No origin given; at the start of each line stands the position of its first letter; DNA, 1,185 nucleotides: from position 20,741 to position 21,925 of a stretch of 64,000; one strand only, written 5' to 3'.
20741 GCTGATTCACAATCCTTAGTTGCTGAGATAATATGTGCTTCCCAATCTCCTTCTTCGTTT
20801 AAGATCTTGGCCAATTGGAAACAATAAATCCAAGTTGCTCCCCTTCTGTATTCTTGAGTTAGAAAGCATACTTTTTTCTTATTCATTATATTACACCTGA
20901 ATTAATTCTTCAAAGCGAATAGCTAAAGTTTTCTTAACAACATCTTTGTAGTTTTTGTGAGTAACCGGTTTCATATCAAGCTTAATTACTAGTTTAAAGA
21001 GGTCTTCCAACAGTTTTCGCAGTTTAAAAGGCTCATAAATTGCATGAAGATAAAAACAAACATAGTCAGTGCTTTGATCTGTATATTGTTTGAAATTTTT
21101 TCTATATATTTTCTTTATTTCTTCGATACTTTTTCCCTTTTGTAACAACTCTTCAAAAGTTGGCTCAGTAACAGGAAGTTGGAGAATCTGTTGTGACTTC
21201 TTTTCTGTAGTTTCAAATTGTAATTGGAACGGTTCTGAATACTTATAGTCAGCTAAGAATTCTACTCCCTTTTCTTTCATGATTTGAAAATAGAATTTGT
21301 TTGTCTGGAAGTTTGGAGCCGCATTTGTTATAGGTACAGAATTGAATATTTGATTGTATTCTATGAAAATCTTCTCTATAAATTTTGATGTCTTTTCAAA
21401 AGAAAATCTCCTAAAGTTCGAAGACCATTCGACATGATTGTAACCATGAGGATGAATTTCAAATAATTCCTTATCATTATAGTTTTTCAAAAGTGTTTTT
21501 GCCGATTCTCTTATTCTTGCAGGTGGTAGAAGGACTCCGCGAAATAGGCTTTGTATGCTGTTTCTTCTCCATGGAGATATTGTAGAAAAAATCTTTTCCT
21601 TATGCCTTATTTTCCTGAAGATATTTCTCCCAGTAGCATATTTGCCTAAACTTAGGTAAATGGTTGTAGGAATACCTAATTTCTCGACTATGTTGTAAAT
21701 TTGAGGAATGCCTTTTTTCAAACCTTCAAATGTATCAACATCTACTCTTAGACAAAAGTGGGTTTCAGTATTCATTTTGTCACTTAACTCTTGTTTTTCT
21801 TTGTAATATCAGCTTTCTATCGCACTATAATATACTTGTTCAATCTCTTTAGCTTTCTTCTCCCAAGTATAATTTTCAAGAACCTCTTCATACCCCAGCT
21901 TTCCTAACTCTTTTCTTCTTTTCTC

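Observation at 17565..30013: Glycosylation island with Arn-pathway-like logic (lipid-linked aminosugar deacylation) wired to amine-generating enzymes and an archaeosortase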

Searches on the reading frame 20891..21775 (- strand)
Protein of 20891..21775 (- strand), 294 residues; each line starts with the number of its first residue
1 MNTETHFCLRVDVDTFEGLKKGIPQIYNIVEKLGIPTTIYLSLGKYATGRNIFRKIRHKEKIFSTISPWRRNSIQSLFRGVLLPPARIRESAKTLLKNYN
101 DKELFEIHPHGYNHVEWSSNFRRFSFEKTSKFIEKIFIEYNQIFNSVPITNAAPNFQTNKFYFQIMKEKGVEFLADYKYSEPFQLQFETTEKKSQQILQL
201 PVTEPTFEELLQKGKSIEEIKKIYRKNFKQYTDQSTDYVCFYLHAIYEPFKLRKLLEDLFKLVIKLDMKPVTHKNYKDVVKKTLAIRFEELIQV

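Call 3: search_protein_families(library=pfam, proteins=[window:20891-21775:-], max_evalue=0.01)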
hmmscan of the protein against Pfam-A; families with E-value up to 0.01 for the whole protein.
window:20891-21775:- (294 aa): 0 families

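Call 4: search_protein_families(library=ncbifam, proteins=[window:20891-21775:-], max_evalue=0.01)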
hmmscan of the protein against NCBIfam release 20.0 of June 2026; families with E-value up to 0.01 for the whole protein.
window:20891-21775:- (294 aa): 2 families
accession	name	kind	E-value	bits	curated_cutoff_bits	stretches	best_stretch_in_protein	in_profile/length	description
NF011923.2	PRK15394.1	equivalog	3.3e-22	79.1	382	1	8-265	4-254/294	4-deoxy-4-formamido-L-arabinose-phosphoundecaprenol deformylase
NF010092.0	PRK13578.1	subfamily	0.0024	16.2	794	1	194-262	549-618/720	ornithine decarboxylase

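Call 6: search_solved_structures(query=window:20891-21775:-, max_evalue=1, show_alignments=2)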
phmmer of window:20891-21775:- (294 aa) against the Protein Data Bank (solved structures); distinct sequences matched with E-value up to 1: 2.
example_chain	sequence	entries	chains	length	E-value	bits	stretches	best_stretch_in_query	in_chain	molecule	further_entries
8t0j_A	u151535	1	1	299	1.3e-06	31.5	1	7-218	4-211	Probable 4-deoxy-4-formamido-L-arabinose-phosphoundecaprenol deformylase ArnD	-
6d6v_F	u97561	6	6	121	0.48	13.3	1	97-144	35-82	Telomerase holoenzyme TEB heterotrimer Teb3 subunit | Telomerase holoenzyme Teb3 subunit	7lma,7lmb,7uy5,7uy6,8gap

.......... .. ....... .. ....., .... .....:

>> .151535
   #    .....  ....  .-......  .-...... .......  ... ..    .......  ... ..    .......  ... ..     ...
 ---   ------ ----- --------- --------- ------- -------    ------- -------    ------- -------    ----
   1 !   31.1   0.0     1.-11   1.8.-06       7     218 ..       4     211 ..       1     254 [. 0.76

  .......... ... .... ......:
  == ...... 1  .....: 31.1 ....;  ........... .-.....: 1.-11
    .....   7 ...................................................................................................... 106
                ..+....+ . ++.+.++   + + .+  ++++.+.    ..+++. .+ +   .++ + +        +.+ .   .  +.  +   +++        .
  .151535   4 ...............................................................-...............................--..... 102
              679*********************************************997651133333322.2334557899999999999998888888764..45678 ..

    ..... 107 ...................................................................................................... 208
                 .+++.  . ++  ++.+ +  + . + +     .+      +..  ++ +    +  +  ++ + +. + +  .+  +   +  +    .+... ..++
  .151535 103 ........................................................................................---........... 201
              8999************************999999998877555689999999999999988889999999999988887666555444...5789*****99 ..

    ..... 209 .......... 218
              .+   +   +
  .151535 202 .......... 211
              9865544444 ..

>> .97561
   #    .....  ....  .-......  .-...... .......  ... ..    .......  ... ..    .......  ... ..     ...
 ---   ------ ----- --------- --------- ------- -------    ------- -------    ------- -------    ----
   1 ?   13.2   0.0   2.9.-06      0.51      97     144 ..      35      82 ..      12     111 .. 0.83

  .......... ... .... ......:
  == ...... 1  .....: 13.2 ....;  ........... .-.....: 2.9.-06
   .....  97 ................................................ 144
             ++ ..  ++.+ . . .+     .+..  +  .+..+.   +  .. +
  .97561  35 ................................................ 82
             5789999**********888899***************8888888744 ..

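Call 10: find_homologous_proteins(query=window:20891-21775:-, max_evalue=0.001)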
Query window:20891-21775:- (294 aa): 49 proteins with E <= 0.001 among 755 candidates.
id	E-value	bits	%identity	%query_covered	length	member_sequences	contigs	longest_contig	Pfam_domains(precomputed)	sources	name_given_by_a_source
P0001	2.7e-183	626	96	100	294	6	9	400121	-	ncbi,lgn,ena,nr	ncbi:MAG: polysaccharide deacetylase family protein [Candidatus Heimdallarchaeota archaeon]|nr:polys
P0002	9.4e-176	601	91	100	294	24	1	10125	-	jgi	-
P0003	1.3e-130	453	69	100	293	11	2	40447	-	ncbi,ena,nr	ncbi:MAG: putative 4-deoxy-4-formamido-L-arabinose-phosphoundecaprenol deformylase ArnD [Candidatus 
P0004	2.9e-123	429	67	100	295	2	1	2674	-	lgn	-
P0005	1.2e-118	414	63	100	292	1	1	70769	-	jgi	jgi:hypothetical protein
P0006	5.0e-100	353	51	99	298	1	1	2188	-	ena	-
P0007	2.1e-98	348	54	100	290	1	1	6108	PF01522.27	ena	-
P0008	6.2e-96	339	53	100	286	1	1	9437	-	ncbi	-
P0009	8.9e-96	339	57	94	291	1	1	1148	-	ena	-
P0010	2.9e-94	334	54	94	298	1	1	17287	-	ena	-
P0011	7.8e-94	333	52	100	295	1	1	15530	-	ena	-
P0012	2.9e-93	331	53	100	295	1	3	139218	-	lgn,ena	-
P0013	1.0e-92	329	52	99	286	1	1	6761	-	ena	-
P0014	1.2e-92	329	53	99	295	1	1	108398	-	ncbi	-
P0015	2.1e-92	328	54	94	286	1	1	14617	-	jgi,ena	-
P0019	1.1e-91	325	51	100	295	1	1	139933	-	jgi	jgi:hypothetical protein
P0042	1.0e-80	290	47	94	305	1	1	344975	-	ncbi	-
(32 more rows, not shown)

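Call 11: find_encoding_contigs(protein=P0005, flank=10000, max_places=2)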
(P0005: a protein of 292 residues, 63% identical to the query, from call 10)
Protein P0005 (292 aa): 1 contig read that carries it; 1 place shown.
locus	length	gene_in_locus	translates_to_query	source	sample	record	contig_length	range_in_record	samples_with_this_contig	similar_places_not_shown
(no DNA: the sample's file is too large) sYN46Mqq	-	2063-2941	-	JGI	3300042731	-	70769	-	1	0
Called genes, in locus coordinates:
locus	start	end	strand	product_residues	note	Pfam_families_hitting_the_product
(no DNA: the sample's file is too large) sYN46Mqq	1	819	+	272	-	?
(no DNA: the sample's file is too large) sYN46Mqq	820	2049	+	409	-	PF13439:Glyco_transf_4, PF13477:Glyco_trans_4_2 (weak), PF13579:Glyco_trans_4_4, PF00534:Glycos_transf_1, PF13692:Glyco_trans_1_4, PF13524:Glyco_trans_1_2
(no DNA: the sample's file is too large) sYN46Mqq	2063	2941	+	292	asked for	-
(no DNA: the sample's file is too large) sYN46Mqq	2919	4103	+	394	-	PF13579:Glyco_trans_4_4, PF13439:Glyco_transf_4, PF20706:GT4-conflict, PF00534:Glycos_transf_1, PF13692:Glyco_trans_1_4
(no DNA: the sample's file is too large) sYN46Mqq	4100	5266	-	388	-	PF09721:Exosortase_EpsH (faint)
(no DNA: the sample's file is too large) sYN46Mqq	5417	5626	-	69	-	PF01402:RHH_1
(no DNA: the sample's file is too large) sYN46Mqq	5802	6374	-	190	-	PF25084:LbH_EIF2B (weak), PF25087:GMPPB_C (weak), PF00132:Hexapep, PF14602:Hexapep_2 (faint), PF00132:Hexapep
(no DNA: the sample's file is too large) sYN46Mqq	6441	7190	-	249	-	PF00899:ThiF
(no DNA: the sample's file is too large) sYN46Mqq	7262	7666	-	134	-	-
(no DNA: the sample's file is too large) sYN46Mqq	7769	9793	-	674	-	PF04597:Ribophorin_I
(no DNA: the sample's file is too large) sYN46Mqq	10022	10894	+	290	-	PF01791:DeoC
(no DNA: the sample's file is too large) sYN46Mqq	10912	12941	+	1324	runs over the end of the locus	PF01624:MutS_I, PF05188:MutS_II, PF05192:MutS_III, PF05190:MutS_IV, PF14890:Intein_splicing, PF14528:LAGLIDADG_3, PF00488:MutS_V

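Call 12: find_encoding_contigs(protein=P0019, flank=10000, max_places=2)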
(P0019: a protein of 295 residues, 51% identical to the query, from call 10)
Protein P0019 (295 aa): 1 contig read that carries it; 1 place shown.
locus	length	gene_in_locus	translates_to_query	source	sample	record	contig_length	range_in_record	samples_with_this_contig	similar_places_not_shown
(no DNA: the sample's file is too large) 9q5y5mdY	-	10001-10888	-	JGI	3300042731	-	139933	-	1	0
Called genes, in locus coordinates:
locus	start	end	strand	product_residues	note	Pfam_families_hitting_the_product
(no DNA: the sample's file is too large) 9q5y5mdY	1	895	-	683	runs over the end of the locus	PF00133:tRNA-synt_1 (weak), PF09334:tRNA-synt_1g, PF08264:Anticodon_1 (weak), PF19303:Anticodon_3, PF01588:tRNA_bind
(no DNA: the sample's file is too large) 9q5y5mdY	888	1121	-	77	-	-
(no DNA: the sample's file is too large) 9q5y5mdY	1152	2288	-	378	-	PF13439:Glyco_transf_4, PF13477:Glyco_trans_4_2 (weak), PF13579:Glyco_trans_4_4, PF00534:Glycos_transf_1, PF13692:Glyco_trans_1_4, PF13524:Glyco_trans_1_2 (weak)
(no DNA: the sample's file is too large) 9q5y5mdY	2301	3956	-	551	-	-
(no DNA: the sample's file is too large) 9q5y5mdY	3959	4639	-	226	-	PF23023:Anti-Pycsar_Apyc1, PF00753:Lactamase_B, PF19583:ODP, PF12706:Lactamase_B_2 (weak), PF14597:Lactamase_B_5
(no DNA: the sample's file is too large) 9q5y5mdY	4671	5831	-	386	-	PF01861:BpsA_C, PF10237:N6-adenineMlase (faint)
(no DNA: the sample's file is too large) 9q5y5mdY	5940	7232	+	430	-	PF02784:Orn_Arg_deC_N, PF00278:Orn_DAP_Arg_deC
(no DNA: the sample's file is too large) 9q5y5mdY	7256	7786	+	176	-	PF03692:CxxCxxCC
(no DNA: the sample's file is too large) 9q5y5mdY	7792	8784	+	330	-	PF00535:Glycos_transf_2, PF10111:Glyco_tranf_2_2, PF13641:Glyco_tranf_2_3, PF13632:Glyco_trans_2_3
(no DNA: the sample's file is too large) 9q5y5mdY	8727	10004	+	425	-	PF13439:Glyco_transf_4, PF13477:Glyco_trans_4_2, PF13579:Glyco_trans_4_4, PF00534:Glycos_transf_1, PF13692:Glyco_trans_1_4, PF13524:Glyco_trans_1_2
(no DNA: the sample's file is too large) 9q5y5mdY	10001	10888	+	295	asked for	-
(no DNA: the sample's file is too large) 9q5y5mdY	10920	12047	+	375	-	PF13439:Glyco_transf_4, PF20706:GT4-conflict, PF00534:Glycos_transf_1, PF13692:Glyco_trans_1_4, PF13524:Glyco_trans_1_2 (weak)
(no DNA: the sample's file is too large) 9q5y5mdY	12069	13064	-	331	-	PF09721:Exosortase_EpsH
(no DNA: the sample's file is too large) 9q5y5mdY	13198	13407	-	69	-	PF01402:RHH_1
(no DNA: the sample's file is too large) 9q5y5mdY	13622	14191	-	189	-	PF25084:LbH_EIF2B (weak), PF00132:Hexapep, PF14602:Hexapep_2 (faint), PF25087:GMPPB_C (weak), PF00132:Hexapep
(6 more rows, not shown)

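Call 13: find_encoding_contigs(protein=P0042, flank=10000, max_places=2)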
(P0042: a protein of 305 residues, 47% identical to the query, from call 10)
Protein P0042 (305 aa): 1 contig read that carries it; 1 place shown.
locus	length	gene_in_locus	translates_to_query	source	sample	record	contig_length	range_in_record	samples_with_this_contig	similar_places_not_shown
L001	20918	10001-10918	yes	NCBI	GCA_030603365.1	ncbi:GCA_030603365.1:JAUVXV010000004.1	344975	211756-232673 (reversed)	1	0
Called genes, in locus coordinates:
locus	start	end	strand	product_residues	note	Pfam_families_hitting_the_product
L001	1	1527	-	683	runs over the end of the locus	PF00133:tRNA-synt_1, PF09334:tRNA-synt_1g, PF08264:Anticodon_1 (weak), PF19303:Anticodon_3, PF01588:tRNA_bind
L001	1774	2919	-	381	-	PF13439:Glyco_transf_4, PF13477:Glyco_trans_4_2 (weak), PF13579:Glyco_trans_4_4, PF00534:Glycos_transf_1, PF13692:Glyco_trans_1_4, PF13524:Glyco_trans_1_2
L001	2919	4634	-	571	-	-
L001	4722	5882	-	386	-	PF01861:BpsA_C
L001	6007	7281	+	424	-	PF00278:Orn_DAP_Arg_deC, PF02784:Orn_Arg_deC_N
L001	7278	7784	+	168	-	PF03692:CxxCxxCC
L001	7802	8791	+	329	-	PF00535:Glycos_transf_2, PF10111:Glyco_tranf_2_2, PF13641:Glyco_tranf_2_3, PF13632:Glyco_trans_2_3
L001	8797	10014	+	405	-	PF13439:Glyco_transf_4, PF13579:Glyco_trans_4_4, PF13524:Glyco_trans_1_2 (faint), PF00534:Glycos_transf_1, PF13692:Glyco_trans_1_4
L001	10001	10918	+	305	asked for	-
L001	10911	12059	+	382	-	PF13439:Glyco_transf_4, PF13579:Glyco_trans_4_4 (weak), PF20706:GT4-conflict (weak), PF00534:Glycos_transf_1, PF13692:Glyco_trans_1_4, PF13524:Glyco_trans_1_2 (weak)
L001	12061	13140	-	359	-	PF09721:Exosortase_EpsH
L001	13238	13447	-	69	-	PF01402:RHH_1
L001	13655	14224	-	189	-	PF25084:LbH_EIF2B, PF00132:Hexapep (weak), PF14602:Hexapep_2 (faint), PF25087:GMPPB_C (weak), PF00132:Hexapep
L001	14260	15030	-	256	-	PF00899:ThiF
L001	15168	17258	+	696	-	PF04597:Ribophorin_I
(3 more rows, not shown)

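Call 17: search_solved_structures(query=A1, max_evalue=10, show_alignments=1)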
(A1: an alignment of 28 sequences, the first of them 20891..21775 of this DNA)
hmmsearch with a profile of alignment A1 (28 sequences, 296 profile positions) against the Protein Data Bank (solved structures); distinct sequences matched with E-value up to 10: 3.
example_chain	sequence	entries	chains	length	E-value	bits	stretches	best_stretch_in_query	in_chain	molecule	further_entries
8t0j_A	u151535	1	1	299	1.1e-14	57.7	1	5-211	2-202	Probable 4-deoxy-4-formamido-L-arabinose-phosphoundecaprenol deformylase ArnD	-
3dcp_A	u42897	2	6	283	0.18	14.2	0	106-144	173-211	Histidinol-phosphatase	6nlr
1vzj_A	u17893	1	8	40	1.4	11.3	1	95-128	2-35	ACETYLCHOLINESTERASE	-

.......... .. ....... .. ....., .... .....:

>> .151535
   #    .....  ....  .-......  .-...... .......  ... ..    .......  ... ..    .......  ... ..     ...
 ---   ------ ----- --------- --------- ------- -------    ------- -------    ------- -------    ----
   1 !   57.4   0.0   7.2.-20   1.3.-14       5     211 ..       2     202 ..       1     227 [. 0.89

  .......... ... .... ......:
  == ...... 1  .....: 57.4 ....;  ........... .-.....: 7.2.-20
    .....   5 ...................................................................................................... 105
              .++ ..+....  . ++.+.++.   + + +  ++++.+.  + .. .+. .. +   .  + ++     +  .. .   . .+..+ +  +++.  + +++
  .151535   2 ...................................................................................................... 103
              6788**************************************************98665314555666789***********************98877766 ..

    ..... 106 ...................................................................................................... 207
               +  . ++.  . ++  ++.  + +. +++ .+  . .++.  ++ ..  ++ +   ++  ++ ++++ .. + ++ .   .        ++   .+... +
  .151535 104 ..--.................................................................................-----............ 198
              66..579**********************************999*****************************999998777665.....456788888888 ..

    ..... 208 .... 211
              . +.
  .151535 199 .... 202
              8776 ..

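Call 20: find_related_loci(query=A1, collection=genome_contigs, flank=10000)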
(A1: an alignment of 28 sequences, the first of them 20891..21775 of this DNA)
Query A1 (294 aa) in genome_contigs; peptide patterns used: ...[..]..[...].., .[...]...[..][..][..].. (x = any residue, [..] = any of these).
34 stretches matched a pattern; 29 encode a relative of the query (tblastn E <= 1e-3); 29 distinct loci.
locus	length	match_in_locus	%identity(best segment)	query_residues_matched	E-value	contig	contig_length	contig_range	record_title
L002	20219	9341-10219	96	1-293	0e+0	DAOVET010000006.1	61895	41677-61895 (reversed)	MAG TPA_asm: Candidatus Heimdallarchaeota archaeon isolate CSMAG_1090 CSMAG_1090_k141_4539218_length_61895_cov_12.1875,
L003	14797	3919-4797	93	1-293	0e+0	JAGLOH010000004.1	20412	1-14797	MAG: Candidatus Heimdallarchaeota archaeon isolate RS_7_21 ROV157_7.bin.21.fa_4, whole genome shotgun sequence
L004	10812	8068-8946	90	1-293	0e+0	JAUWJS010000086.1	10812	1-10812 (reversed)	MAG: Candidatus Heimdallarchaeota archaeon isolate CSMAG_2326 CSMAG_2326_k127_1739535_length_10812_cov_251.5215, whole g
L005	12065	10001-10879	87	1-293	5e-176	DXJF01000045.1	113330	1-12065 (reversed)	MAG TPA_asm: Candidatus Heimdallarchaeota archaeon isolate CR1378_bin_8 k127_84122, whole genome shotgun sequence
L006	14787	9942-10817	69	1-293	1e-136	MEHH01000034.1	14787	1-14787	MAG: Candidatus Heimdallarchaeota archaeon AB_125 HeimAB125_contig000034, whole genome shotgun sequence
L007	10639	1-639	94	81-293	1e-132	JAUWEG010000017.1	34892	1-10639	MAG: Candidatus Heimdallarchaeota archaeon isolate CSMAG_2184 CSMAG_2184_k141_1444580_length_34892_cov_14.6656, whole ge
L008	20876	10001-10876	66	1-293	3e-129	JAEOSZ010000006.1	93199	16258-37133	MAG: Candidatus Heimdallarchaeota archaeon isolate YT1_002 k127_1413050, whole genome shotgun sequence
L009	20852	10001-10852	55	1-291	2e-106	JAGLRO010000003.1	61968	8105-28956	MAG: Candidatus Heimdallarchaeota archaeon isolate RS_9_2 ROV157_9.bin.2.fa_3, whole genome shotgun sequence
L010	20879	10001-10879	53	1-291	1e-98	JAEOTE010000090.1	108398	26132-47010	MAG: Candidatus Heimdallarchaeota archaeon isolate YT1_029 k127_29494340, whole genome shotgun sequence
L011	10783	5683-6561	53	1-291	2e-98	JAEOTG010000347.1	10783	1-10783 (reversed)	MAG: Candidatus Heimdallarchaeota archaeon isolate YT1_048 k127_65055803, whole genome shotgun sequence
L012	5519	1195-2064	54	1-293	6e-98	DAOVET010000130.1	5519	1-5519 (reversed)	MAG TPA_asm: Candidatus Heimdallarchaeota archaeon isolate CSMAG_1090 CSMAG_1090_k141_3936116_length_5519_cov_6.3927, wh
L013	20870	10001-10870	53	1-293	9e-98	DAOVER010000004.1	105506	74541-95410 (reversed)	MAG TPA_asm: Candidatus Heimdallarchaeota archaeon isolate CSMAG_1088 CSMAG_1088_k141_3184536_length_105506_cov_39.9249,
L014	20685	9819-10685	51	1-292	4e-94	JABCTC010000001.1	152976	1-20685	MAG: Candidatus Heimdallarchaeota archaeon isolate HM4_B41 NODE_19_length_152976_cov_1.388_ID_39265442, whole genome sho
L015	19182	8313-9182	52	1-293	3e-94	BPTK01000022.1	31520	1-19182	MAG: Candidatus Heimdallarchaeota archaeon 7H_bin4 DNA, 7H_mb2_bin4_NODE_77, whole genome shotgun sequence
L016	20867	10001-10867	51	1-292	2e-92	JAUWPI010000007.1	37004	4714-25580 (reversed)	MAG: Candidatus Heimdallarchaeota archaeon isolate CSMAG_2472 CSMAG_2472_k141_422029_length_37004_cov_8.9210, whole geno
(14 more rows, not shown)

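Call 29: predict_structure(alignment_id=A1)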
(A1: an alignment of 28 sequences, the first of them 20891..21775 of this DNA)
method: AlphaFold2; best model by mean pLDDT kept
length: 294 residues; sequences in the alignment: 28
mean_pLDDT: 92.1   pTM: 0.90
mean pLDDT of the five models: 92.1, 91.5, 87.6, 85.2, 84.6
residues with pLDDT >= 90: 231; 70-90: 55; 50-70: 6; < 50: 2
segments of 3 or more residues with pLDDT < 50: none
pLDDT, mean of each block of 10 residues (from residue 1): 85 94 94 96 90 82 70 87 92 96 94 89 95 98 97 92 97 96 95 95 94 94 98 96 86 94 97 96 93 66
secondary structure, 60 per line:
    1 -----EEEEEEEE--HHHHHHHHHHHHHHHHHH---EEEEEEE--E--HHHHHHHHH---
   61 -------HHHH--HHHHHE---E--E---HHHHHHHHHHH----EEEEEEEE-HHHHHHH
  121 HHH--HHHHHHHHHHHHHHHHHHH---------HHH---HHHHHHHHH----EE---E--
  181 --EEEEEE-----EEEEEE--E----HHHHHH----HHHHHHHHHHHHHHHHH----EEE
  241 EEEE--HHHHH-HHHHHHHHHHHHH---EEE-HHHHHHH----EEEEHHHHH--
elements in order: E6-13 H16-33 E37-43 H49-57 H68-71 H74-78 H90-100 E105-112 H114-123 H126-144 H160-168 E183-188 E194-199 H207-212 H217-233 E238-244 H247-251 H253-265 E269-271 H273-279 E284-287 H288-292
